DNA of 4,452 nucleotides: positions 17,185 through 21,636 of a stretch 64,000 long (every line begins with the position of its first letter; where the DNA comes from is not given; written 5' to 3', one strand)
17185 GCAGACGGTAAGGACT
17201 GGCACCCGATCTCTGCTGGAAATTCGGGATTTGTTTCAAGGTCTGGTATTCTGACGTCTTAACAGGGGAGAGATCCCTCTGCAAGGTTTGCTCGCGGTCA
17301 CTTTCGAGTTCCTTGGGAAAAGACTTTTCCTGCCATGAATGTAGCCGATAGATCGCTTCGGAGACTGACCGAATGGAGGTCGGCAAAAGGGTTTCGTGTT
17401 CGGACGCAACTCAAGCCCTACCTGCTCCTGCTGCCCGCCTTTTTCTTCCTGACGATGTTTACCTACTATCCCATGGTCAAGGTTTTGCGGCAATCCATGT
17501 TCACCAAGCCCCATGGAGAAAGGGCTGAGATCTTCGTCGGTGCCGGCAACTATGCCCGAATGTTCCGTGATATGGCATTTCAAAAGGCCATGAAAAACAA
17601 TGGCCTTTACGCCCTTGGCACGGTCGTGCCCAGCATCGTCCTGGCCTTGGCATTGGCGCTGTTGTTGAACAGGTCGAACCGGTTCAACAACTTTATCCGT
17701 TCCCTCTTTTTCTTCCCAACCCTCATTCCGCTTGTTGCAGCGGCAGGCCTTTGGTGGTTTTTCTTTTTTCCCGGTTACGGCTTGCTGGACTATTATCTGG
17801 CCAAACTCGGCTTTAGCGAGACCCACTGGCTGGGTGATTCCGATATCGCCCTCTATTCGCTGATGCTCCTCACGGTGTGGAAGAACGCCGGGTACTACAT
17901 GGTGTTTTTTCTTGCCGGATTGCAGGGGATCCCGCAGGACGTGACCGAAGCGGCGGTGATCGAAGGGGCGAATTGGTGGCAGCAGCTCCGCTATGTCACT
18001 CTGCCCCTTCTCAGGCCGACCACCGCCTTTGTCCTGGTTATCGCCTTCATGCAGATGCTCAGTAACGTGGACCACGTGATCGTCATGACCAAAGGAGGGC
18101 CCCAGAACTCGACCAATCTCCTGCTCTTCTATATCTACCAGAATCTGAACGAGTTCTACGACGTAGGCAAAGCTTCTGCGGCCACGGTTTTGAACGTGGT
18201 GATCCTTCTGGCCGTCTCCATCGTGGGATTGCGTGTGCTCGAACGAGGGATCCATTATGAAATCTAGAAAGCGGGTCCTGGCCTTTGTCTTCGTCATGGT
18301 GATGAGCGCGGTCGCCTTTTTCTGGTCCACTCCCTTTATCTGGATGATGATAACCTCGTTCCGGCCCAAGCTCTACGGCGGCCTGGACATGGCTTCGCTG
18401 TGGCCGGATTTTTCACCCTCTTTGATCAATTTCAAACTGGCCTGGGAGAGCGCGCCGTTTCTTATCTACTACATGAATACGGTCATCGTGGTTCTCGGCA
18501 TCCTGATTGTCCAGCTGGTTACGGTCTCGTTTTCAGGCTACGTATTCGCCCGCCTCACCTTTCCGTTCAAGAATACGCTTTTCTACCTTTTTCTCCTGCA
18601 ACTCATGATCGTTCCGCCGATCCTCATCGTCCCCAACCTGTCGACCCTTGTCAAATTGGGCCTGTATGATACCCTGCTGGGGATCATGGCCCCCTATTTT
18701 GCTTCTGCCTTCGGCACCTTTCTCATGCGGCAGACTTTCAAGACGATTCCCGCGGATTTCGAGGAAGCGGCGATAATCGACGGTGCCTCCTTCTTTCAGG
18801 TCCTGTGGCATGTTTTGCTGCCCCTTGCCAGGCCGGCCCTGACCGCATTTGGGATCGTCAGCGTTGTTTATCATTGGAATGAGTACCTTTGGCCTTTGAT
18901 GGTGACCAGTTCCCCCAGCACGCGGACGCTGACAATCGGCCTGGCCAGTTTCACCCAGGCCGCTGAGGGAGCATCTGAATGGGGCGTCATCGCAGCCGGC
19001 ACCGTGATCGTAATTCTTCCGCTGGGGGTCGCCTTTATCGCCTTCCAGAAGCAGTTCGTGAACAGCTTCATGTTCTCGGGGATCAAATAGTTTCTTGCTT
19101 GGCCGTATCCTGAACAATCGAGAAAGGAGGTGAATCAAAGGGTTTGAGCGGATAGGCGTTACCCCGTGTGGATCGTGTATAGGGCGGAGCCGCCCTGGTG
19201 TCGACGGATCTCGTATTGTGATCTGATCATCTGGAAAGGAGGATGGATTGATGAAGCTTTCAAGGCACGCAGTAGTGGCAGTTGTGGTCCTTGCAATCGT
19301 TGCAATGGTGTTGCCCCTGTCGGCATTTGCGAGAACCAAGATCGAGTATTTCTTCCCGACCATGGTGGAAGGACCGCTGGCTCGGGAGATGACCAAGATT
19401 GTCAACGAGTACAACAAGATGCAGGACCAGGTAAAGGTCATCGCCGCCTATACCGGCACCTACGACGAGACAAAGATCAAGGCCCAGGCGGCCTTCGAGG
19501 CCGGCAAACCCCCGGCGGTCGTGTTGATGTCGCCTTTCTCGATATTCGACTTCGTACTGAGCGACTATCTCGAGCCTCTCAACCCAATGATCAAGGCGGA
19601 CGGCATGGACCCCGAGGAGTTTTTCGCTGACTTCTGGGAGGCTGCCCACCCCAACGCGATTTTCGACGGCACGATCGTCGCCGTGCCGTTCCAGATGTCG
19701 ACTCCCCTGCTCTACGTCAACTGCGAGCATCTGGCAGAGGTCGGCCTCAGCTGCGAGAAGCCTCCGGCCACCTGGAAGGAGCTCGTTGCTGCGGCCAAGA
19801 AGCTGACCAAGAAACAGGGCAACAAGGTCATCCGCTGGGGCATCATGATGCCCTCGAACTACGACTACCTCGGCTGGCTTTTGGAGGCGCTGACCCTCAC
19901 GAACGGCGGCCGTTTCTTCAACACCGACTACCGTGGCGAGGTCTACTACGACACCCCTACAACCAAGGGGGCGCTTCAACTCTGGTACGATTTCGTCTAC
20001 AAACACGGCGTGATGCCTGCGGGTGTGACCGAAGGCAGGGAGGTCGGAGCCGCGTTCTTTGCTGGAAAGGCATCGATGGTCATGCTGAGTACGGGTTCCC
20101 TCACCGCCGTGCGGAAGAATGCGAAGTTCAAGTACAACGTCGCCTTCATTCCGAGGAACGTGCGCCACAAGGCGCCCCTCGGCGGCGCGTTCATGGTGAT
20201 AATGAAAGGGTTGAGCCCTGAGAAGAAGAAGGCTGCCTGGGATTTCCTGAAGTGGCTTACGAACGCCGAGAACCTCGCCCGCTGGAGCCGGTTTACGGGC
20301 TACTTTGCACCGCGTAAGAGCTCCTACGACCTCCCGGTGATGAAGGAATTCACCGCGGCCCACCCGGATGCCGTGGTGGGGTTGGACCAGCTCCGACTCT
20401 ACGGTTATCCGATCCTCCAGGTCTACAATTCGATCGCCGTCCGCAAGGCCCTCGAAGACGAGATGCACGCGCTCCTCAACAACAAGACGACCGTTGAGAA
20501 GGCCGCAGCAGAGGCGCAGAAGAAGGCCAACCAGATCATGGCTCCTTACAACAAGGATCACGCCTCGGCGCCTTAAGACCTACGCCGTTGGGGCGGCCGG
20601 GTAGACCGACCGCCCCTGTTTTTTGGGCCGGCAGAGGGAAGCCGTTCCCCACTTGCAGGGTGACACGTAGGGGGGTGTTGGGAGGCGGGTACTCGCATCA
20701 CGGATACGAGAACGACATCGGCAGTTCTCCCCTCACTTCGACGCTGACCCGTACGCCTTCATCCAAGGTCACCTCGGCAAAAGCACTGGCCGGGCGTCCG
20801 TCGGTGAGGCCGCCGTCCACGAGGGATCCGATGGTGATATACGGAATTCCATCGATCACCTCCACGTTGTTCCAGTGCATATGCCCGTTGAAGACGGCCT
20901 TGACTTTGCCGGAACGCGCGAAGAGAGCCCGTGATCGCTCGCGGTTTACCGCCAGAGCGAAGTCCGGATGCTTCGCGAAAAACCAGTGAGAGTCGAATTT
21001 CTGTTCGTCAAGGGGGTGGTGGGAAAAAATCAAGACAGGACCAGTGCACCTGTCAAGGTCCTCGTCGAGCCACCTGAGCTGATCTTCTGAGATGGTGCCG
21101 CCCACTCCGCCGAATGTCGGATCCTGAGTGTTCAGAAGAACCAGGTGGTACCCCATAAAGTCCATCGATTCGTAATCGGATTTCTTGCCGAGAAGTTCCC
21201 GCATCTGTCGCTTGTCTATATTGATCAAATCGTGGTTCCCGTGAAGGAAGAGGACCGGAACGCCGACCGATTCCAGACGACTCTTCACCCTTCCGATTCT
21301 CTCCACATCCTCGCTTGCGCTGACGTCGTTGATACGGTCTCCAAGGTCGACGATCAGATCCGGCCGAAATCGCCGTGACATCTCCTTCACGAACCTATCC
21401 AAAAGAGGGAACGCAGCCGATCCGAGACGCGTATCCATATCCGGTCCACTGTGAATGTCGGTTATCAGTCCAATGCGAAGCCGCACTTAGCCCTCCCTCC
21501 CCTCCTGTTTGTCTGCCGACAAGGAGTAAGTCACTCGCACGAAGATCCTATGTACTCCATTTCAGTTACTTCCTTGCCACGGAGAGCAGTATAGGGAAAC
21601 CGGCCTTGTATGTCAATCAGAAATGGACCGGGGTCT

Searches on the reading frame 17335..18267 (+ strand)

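Call 45: search_protein_families(library=pfam, proteins=[window:17335-18267:+], max_evalue=0.00001)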
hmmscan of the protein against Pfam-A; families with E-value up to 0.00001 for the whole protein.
window:17335-18267:+ (310 aa): 1 family
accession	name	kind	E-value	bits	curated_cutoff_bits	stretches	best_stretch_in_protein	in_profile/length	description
PF00528.27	BPD_transp_1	-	5.9e-18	65.7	26.4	1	101-301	2-177/184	Binding-protein-dependent transport system inner membrane component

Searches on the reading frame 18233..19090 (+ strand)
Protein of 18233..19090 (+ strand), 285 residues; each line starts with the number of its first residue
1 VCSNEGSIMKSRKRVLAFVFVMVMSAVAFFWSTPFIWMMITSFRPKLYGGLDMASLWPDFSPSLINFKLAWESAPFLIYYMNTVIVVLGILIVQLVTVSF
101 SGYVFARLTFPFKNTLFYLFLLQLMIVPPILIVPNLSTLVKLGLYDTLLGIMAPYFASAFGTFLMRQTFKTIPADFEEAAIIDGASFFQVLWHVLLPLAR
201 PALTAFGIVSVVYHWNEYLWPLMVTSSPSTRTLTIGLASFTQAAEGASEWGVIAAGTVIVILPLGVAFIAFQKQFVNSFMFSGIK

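Call 45: search_protein_families(library=pfam, proteins=[window:18233-19090:+], max_evalue=0.00001)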
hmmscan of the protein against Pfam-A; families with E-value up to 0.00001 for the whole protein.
window:18233-19090:+ (285 aa): 1 family
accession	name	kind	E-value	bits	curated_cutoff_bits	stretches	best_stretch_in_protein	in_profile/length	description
PF00528.27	BPD_transp_1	-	6.8e-20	72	26.4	1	102-275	5-178/184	Binding-protein-dependent transport system inner membrane component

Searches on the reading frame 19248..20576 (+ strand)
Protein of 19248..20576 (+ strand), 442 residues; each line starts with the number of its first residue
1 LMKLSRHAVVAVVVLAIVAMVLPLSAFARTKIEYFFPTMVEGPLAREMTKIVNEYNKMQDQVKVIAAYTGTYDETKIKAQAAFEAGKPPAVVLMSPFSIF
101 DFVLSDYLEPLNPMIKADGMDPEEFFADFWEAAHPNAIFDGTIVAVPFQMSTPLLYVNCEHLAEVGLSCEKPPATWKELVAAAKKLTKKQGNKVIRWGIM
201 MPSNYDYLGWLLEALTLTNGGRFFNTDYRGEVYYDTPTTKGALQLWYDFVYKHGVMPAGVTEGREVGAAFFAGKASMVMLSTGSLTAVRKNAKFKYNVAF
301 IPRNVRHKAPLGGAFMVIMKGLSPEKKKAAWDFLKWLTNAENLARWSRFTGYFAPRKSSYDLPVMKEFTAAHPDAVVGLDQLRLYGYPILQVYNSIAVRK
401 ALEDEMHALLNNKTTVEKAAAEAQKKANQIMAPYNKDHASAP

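Call 5: search_protein_families(library=pfam, proteins=[window:19248-20576:+], max_evalue=0.00001)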
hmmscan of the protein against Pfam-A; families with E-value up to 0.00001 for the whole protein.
window:19248-20576:+ (442 aa): 2 families
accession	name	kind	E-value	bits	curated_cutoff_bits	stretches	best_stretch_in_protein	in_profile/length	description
PF13416.11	SBP_bac_8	-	1.4e-42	146.9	27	1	50-367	1-273/279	Bacterial extracellular solute-binding protein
PF01547.30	SBP_bac_1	-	9e-34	118.3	26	1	46-342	6-305/307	Bacterial extracellular solute-binding protein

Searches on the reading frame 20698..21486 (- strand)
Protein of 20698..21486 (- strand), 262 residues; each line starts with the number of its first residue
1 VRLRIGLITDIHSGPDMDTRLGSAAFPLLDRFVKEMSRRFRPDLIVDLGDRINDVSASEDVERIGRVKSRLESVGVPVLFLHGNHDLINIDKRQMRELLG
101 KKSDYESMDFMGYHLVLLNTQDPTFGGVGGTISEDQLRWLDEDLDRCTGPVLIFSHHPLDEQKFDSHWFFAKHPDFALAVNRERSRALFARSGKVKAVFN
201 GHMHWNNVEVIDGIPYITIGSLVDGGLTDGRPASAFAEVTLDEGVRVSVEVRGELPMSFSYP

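Call 5: search_protein_families(library=pfam, proteins=[window:20698-21486:-], max_evalue=0.00001)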
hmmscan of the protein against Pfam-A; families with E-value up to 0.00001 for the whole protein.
window:20698-21486:- (262 aa): 2 families
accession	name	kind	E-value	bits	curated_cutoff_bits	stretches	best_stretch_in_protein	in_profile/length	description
PF00149.33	Metallophos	-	1.4e-13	52.1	21.5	1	3-205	1-190/191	Calcineurin-like phosphoesterase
PF12850.12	Metallophos_2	-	5.3e-08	33.5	27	1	3-225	1-138/154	Calcineurin-like phosphoesterase superfamily domain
